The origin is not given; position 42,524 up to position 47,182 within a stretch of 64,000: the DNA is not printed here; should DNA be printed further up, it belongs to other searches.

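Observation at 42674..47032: A single 1452-aa polypeptide combines at least three glycosyltransferase modules and a coiled coil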

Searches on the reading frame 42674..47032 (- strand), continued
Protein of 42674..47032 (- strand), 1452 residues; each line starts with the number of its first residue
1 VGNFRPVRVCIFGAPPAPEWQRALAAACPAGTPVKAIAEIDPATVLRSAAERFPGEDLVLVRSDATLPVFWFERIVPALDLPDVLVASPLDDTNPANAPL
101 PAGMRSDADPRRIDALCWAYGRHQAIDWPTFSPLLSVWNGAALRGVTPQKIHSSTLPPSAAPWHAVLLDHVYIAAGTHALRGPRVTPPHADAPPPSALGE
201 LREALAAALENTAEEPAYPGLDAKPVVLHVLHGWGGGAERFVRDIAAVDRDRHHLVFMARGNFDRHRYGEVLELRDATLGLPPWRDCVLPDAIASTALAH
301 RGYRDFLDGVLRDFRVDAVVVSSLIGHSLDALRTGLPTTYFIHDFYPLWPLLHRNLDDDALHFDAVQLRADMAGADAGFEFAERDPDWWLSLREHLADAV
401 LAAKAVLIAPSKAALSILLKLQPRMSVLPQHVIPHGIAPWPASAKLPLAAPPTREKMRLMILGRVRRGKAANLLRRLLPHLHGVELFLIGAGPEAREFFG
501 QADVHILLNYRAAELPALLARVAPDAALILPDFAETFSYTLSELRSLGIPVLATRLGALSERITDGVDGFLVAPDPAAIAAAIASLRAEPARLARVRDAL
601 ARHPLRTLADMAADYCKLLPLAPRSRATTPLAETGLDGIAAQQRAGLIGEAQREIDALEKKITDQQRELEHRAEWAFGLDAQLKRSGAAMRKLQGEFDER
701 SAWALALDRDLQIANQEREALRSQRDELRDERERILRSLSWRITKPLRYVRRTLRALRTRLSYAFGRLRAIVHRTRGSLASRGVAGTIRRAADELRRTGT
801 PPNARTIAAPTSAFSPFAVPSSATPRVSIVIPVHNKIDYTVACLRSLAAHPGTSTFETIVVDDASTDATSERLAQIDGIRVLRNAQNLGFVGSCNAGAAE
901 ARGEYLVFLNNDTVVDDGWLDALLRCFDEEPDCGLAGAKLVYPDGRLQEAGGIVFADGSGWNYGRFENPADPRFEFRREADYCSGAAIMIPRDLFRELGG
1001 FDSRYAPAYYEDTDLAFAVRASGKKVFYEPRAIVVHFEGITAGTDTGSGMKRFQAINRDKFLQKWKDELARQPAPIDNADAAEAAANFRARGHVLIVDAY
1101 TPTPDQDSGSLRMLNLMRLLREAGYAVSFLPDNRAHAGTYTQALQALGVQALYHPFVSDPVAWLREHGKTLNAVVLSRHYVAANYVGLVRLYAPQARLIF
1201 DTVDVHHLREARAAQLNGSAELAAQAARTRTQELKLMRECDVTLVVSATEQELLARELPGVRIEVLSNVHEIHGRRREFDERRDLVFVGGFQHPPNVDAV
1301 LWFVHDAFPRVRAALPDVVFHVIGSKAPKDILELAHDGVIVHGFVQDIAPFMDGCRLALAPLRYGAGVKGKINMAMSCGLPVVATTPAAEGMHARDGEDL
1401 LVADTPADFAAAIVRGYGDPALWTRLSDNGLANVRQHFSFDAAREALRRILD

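Call 26: search_protein_families(library=pfam, proteins=[L038:2415-3662:-, L038:3782-5653:-, L038:5653-6570:-, L038:6735-8132:-, L038:8165-9913:+, L038:10037-12094:+, L038:12161-12964:+, L038:13088-14032:+, L038:14623-16344:+, L038:16860-18698:-], max_evalue=0.0001)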
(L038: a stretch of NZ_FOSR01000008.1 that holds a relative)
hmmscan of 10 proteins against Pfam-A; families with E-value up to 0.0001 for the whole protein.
L038:2415-3662:- (415 aa): 1 family
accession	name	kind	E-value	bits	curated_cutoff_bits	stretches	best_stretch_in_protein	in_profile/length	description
PF01041.23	DegT_DnrJ_EryC1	-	5.8e-120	401.2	19.8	1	40-408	2-360/360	DegT/DnrJ/EryC1/StrS aminotransferase family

L038:3782-5653:- (623 aa): 7 families
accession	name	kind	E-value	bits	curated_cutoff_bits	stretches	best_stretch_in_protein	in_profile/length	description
PF01583.26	APS_kinase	-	2.6e-68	229.3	21.1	1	450-598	2-151/152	Adenylylsulphate kinase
PF00009.33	GTP_EFTU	-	6.3e-42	143.7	26.5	1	15-220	3-183/188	Elongation factor Tu GTP binding domain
PF22594.2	GTP-eEF1A_C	-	4.3e-25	88.5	27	1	322-420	1-100/101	GTP-eEF1A C-terminal domain-like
PF13671.12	AAA_33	-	1e-07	32.8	27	1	454-565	3-115/143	AAA domain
PF01926.29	MMR_HSR1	-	1.9e-05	25.2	21.9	0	76-157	27-113/113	50S ribosome-binding GTPase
PF03193.22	RsgA_GTPase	-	4.6e-05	23.8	30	0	441-475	97-131/174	RsgA GTPase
PF00005.33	ABC_tran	-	5.1e-05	24.3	25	0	454-491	15-51/137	ABC transporter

L038:5653-6570:- (305 aa): 1 family
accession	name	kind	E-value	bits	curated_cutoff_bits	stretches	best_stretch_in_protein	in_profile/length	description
PF01507.26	PAPS_reduct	-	2.2e-55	187.8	22.5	1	33-259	2-174/175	Phosphoadenosine phosphosulfate reductase domain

L038:6735-8132:- (465 aa): 1 family
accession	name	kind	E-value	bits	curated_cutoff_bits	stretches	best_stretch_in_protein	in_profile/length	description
PF01425.27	Amidase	-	1.1e-94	318.4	27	1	37-445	5-445/445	Amidase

L038:8165-9913:+ (582 aa): 9 families
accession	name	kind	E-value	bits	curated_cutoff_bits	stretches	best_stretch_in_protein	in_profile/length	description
PF05187.19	Fer4_ETF_QO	-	7e-42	142.2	24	1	481-580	6-104/104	Electron transfer flavoprotein-ubiquinone oxidoreductase, 4Fe-4S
PF21162.3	ETFQO_UQ-bd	-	8.6e-35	119.6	27.7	1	251-344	1-96/96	ETF-QO, ubiquinone-binding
PF01946.23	Thi4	-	2e-10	40.8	26.2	1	50-98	13-60/235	Thi4 family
PF01266.30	DAO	-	7.1e-10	39.4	27.9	0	56-104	1-49/353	FAD dependent oxidoreductase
PF00890.30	FAD_binding_2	-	1.5e-08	34.7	20.4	0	56-93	1-36/414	FAD binding domain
PF13450.12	NAD_binding_8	-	4.1e-07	30.6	21.9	1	59-99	1-39/68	NAD(P)-binding Rossmann-like domain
PF07992.20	Pyr_redox_2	-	8.5e-06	25.8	26.1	1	55-90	1-34/291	Pyridine nucleotide-disulphide oxidoreductase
PF05834.18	Lycopene_cycl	-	2.8e-05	23.8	23.4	1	56-89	1-34/380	Lycopene cyclase protein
PF03486.20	HI0933_like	-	6.6e-05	22.9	50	0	56-96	2-40/244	HI0933-like protein Rossmann domain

L038:10037-12094:+ (685 aa): 6 families
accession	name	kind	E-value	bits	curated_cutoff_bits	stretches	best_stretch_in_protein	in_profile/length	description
PF00535.33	Glycos_transf_2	-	3e-27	96.1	23.3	1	54-199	1-143/168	Glycosyl transferase family 2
PF13692.12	Glyco_trans_1_4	-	1.2e-24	87.7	27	1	506-642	2-142/142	Glycosyl transferases group 1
PF13641.12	Glyco_tranf_2_3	-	2.5e-12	47.7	27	1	51-265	1-214/230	Glycosyltransferase like family 2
PF10111.15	Glyco_tranf_2_2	-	5e-09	36.5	27.3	1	54-248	1-202/276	Glycosyltransferase like family 2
PF13524.12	Glyco_trans_1_2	-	7.4e-06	26.4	25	1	536-666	10-138/144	Glycosyl transferase-like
PF13632.12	Glyco_trans_2_3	-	1.3e-05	25.5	27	1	132-265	2-124/198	Glycosyl transferase family group 2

L038:12161-12964:+ (267 aa): 1 family
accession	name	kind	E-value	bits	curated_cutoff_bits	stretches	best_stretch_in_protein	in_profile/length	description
PF01012.27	ETF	-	1.1e-37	130.1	26.7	1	45-224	4-179/181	Electron transfer flavoprotein domain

L038:13088-14032:+ (314 aa): 2 families
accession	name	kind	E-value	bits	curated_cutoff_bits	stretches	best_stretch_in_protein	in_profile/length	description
PF00766.25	ETF_alpha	-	1.8e-34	118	27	1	194-274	1-81/81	Electron transfer flavoprotein FAD-binding domain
PF01012.27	ETF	-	3.9e-34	118.5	26.7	1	4-173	1-179/181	Electron transfer flavoprotein domain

L038:14623-16344:+ (573 aa): 1 family
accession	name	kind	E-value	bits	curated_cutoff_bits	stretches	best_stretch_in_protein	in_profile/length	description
PF00884.28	Sulfatase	-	2e-24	86.9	25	1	235-474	2-247/301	Sulfatase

L038:16860-18698:- (612 aa): 1 family
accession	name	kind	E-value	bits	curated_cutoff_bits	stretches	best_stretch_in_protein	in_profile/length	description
PF00884.28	Sulfatase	-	1.6e-33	116.7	25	1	256-508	1-262/301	Sulfatase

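Call 29: search_protein_families(library=pfam, proteins=[L073:3348-4127:+, L073:4436-6457:-, L073:7394-9841:-, L073:10034-12163:+, L073:12341-13900:-, L073:14210-16381:-, L063:7556-12166:+, L020:7413-9824:-, L020:9740-14365:+], max_evalue=0.0001)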
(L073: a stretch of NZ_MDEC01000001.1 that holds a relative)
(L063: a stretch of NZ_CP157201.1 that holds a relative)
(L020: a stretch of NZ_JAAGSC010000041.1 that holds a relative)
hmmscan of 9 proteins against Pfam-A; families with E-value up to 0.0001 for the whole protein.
L073:3348-4127:+ (259 aa): 0 families

L073:4436-6457:- (673 aa): 2 families
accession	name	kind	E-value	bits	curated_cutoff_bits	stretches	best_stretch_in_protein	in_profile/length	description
PF13307.12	Helicase_C_2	-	5.2e-43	147.5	25.3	1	490-646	4-169/170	Helicase C-terminal domain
PF00270.35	DEAD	-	5.5e-10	39.7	26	1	47-100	7-65/167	DEAD/DEAH box helicase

L073:7394-9841:- (815 aa): 3 families
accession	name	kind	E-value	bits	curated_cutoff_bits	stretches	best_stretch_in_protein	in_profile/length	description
PF00912.28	Transgly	-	8.5e-55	185.4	27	1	165-346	5-177/178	Transglycosylase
PF14814.11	UB2H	-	1.3e-20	73.7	27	1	76-160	1-85/85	Bifunctional transglycosylase second domain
PF00905.27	Transpeptidase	-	8.8e-17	61.7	22.1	1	441-681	3-266/299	Penicillin binding protein transpeptidase domain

L073:10034-12163:+ (709 aa): 6 families
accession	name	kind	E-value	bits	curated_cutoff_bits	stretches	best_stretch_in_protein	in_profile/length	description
PF13692.12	Glyco_trans_1_4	-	2.4e-25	89.9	27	1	536-674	2-142/142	Glycosyl transferases group 1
PF00535.33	Glycos_transf_2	-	4.8e-25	88.9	23.3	1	84-205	1-125/168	Glycosyl transferase family 2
PF13641.12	Glyco_tranf_2_3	-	4.4e-18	66.6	27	1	81-299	1-218/230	Glycosyltransferase like family 2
PF13524.12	Glyco_trans_1_2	-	1e-05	25.9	25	1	561-696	6-136/144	Glycosyl transferase-like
PF10111.15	Glyco_tranf_2_2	-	5e-05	23.4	27.3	1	84-287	1-211/276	Glycosyltransferase like family 2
PF13632.12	Glyco_trans_2_3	-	9.3e-05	22.8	27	0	161-298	1-128/198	Glycosyl transferase family group 2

L073:12341-13900:- (519 aa): 0 families

L073:14210-16381:- (723 aa): 4 families
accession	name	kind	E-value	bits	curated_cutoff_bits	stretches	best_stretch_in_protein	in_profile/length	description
PF04607.23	RelA_SpoT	-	3.3e-43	147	27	1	244-354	1-112/113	Region found in RelA / SpoT proteins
PF02824.27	TGS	-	2.6e-21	75.8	22.2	1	397-455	2-60/60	TGS domain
PF13328.12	HD_4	-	2.3e-20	73.3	27.2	1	59-185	30-156/156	HD domain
PF13291.12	ACT_4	-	6.7e-17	62.4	27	1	644-721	3-80/80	ACT domain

L063:7556-12166:+ (1536 aa): 5 families
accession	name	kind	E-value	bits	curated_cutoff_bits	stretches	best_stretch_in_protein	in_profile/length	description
PF13692.12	Glyco_trans_1_4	-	6.1e-26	91.8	27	1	1358-1495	2-142/142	Glycosyl transferases group 1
PF00535.33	Glycos_transf_2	-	3.2e-24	86.2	23.3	1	906-1026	1-124/168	Glycosyl transferase family 2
PF13641.12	Glyco_tranf_2_3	-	4.3e-19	69.9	27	1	903-1120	1-217/230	Glycosyltransferase like family 2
PF10111.15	Glyco_tranf_2_2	-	6.9e-07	29.5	27.3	1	906-1094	1-196/276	Glycosyltransferase like family 2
PF13524.12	Glyco_trans_1_2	-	2.3e-05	24.8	25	0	1387-1517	9-136/144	Glycosyl transferase-like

L020:7413-9824:- (803 aa): 3 families
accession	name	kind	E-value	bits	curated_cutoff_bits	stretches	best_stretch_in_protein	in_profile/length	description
PF00912.28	Transgly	-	2e-58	197.2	27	1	200-369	10-175/178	Transglycosylase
PF00905.27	Transpeptidase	-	1.5e-16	60.9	22.1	1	462-703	1-266/299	Penicillin binding protein transpeptidase domain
PF14814.11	UB2H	-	2.3e-16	60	27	1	106-188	1-85/85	Bifunctional transglycosylase second domain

L020:9740-14365:+ (1541 aa): 9 families
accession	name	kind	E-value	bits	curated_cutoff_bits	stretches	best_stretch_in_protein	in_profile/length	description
PF13692.12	Glyco_trans_1_4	-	4.4e-36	124.7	27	2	1361-1497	2-142/142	Glycosyl transferases group 1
PF00535.33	Glycos_transf_2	-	1.6e-28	100.2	23.3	1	903-1071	1-165/168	Glycosyl transferase family 2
PF13641.12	Glyco_tranf_2_3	-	4.2e-18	66.7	27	1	900-1138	1-227/230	Glycosyltransferase like family 2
PF00534.26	Glycos_transf_1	-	1.3e-12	48.1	26.4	1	537-625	77-163/172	Glycosyl transferases group 1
PF10111.15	Glyco_tranf_2_2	-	1.9e-08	34.6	27.3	1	928-1100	27-205/276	Glycosyltransferase like family 2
PF13524.12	Glyco_trans_1_2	-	1.9e-07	31.6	25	1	1388-1517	8-134/144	Glycosyl transferase-like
PF13506.12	Glyco_transf_21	-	8.7e-06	25.8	21.7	1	968-1107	21-150/174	Glycosyl transferase family 21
PF13632.12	Glyco_trans_2_3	-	1.3e-05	25.5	27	1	982-1132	3-129/198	Glycosyl transferase family group 2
PF13712.12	Glyco_tranf_2_5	-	8.6e-05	22.8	27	0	955-1116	31-194/210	Glycosyltransferase like family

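Call 44: search_protein_families(library=pfam, alignment_id=A4, max_evalue=0.00001)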
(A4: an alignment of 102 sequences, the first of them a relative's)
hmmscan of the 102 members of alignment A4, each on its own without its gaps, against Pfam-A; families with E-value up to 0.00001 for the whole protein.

A. member 1, L004:80-970:- (296 aa): 1 family
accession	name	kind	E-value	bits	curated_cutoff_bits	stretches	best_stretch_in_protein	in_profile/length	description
PF13489.12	Methyltransf_23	-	4.4e-11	43.2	27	1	75-225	3-163/164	Methyltransferase domain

B. families by the number of members that match (of 102 scanned): 102 families (the first 25 are shown)
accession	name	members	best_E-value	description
PF00270.35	DEAD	11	7.3e-12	DEAD/DEAH box helicase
PF13307.12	Helicase_C_2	9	2.6e-44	Helicase C-terminal domain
PF00912.28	Transgly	7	9.1e-59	Transglycosylase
PF14814.11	UB2H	7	3.4e-20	Bifunctional transglycosylase second domain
PF00905.27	Transpeptidase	7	2.7e-19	Penicillin binding protein transpeptidase domain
PF04607.23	RelA_SpoT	6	2.1e-43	Region found in RelA / SpoT proteins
PF00814.31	TsaD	6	7.5e-35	tRNA N6-adenosine threonylcarbamoyltransferase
PF13328.12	HD_4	6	1.5e-24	HD domain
PF02824.27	TGS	6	5.6e-23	TGS domain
PF13291.12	ACT_4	6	7.8e-17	ACT domain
PF00069.31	Pkinase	5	2.9e-51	Protein kinase domain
PF07714.23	PK_Tyr_Ser-Thr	5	2.3e-33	Protein tyrosine and serine/threonine kinase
PF11898.13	DUF3418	4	1.7e-172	Domain of unknown function (DUF3418)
PF07717.22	OB_NTP_bind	3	1.3e-14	Oligonucleotide/oligosaccharide-binding (OB)-fold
PF19296.4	RelA_AH_RIS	3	4.1e-12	RelA/SpoT, AH and RIS domains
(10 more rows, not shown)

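Call 67: search_protein_families(library=ncbifam, proteins=[L073:10034-12163:+], max_evalue=0.01)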
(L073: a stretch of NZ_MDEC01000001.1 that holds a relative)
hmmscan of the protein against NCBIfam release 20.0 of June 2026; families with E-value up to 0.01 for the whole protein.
L073:10034-12163:+ (709 aa): 25 families
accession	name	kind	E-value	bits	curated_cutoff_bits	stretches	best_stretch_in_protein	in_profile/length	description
TIGR03087.1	stp1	hypoth_equivalog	8e-37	127.3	316.65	1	479-705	159-393/397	TIGR03087 family PEP-CTERM/XrtA system glycosyltransferase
TIGR03965.1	mycofact_glyco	equivalog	1e-28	100.4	280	1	76-294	69-282/467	mycofactocin biosynthesis glycosyltransferase MftF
NF041875.1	EPS_EpsD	equivalog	1.1e-19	71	370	1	83-296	1-210/325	exopolysaccharide biosynthesis glycosyltransferase EpsD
TIGR04283.1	glyco_like_mftF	equivalog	2.7e-12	46.8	182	1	84-186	2-101/221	TIGR04283 family arsenosugar biosynthesis glycosyltransferase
NF007482.0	PRK10073.1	equivalog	5.1e-12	45.4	423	1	78-181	3-108/334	glycosyltransferase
TIGR03937.1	PgaC_IcaA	equivalog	2.8e-11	43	422.3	1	76-192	40-159/407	poly-beta-1,6-N-acetyl-D-glucosamine synthase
NF038302.1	EPS_HpsE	equivalog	1.7e-10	40.4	300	1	83-196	3-124/307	hormogonium polysaccharide biosynthesis glycosyltransferase HpsE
TIGR04009.1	wcaE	equivalog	9e-10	38.2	369.2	1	83-170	6-94/248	colanic acid biosynthesis glycosyltransferase WcaE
TIGR04440.1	glyco_TIGR04440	domain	1e-07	31.9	70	1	83-202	2-125/215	TIGR00180 family glycosyltransferase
NF047683.1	TeichurnBiosyTuaG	equivalog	1.4e-07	31.4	400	1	79-186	4-114/252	teichuronic acid biosynthesis protein TuaG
TIGR04242.1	nodulat_NodC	equivalog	1.8e-07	30.5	550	1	77-196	44-168/395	chitooligosaccharide synthase NodC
TIGR03111.1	glyc2_xrt_Gpos1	hypoth_equivalog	2.1e-07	30.1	363.95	1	79-188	47-161/439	TIGR03111 family XrtG-associated glycosyltransferase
NF041394.1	GtaseAglG_Halo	equivalog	9.1e-07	28.4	440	1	111-187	32-111/304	glucosyl-dolichyl phosphate glucuronosyltransferase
NF007986.1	PRK10714.1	equivalog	1.8e-06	27.2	529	1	82-185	7-117/316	undecaprenyl-phosphate 4-deoxy-4-formamido-L-arabinose transferase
NF047588.1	GlcsyltransPgfSStrep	equivalog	2.7e-05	23.5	500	1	82-185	2-112/308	glycosyltransferase PgfS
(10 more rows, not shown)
